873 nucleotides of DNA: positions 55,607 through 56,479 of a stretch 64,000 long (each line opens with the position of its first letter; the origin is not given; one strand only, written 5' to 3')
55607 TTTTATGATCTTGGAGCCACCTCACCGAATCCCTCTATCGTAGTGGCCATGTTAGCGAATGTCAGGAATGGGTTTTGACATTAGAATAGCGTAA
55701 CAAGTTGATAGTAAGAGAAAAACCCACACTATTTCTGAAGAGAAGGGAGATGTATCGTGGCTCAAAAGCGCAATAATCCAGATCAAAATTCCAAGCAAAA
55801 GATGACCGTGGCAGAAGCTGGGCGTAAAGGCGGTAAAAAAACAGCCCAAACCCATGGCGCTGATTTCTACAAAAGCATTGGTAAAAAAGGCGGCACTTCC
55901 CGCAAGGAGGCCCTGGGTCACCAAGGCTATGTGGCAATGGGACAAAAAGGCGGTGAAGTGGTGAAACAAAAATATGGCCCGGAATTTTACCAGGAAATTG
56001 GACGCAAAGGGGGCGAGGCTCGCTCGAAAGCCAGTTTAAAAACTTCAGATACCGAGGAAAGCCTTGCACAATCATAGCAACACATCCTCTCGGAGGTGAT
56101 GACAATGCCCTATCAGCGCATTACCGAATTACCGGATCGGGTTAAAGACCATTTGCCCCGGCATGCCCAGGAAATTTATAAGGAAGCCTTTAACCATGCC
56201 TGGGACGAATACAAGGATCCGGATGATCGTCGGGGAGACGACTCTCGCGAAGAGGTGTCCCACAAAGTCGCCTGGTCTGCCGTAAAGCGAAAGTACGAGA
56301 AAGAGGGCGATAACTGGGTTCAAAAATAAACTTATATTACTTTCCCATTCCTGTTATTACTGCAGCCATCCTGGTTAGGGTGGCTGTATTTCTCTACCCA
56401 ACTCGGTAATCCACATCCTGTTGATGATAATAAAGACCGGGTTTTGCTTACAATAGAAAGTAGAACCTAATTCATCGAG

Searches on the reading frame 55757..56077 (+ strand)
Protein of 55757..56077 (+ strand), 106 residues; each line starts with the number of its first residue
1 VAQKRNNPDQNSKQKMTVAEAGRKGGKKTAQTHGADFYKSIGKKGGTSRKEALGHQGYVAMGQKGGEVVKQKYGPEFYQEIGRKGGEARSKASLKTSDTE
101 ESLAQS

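Call 90: search_protein_families(library=pfam, proteins=[window:55757-56077:+], max_evalue=0.001)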
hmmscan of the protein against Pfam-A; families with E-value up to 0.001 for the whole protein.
window:55757-56077:+ (106 aa): 2 families
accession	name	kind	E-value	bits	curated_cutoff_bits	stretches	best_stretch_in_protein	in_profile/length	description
PF00477.22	LEA_5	-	1.1e-13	51.9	40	1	3-91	6-90/109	Small hydrophilic plant seed protein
PF10685.14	KGG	-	2.9e-11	43.8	20.4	1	74-90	6-22/22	Stress-induced bacterial acidophilic repeat motif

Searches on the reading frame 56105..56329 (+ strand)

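Call 90: search_protein_families(library=pfam, proteins=[window:56105-56329:+], max_evalue=0.001)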
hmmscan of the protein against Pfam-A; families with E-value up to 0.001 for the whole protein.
window:56105-56329:+ (74 aa): 1 family
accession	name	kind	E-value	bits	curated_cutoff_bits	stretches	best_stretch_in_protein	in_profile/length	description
PF06150.17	ChaB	-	2.6e-24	86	27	1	9-74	1-60/60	ChaB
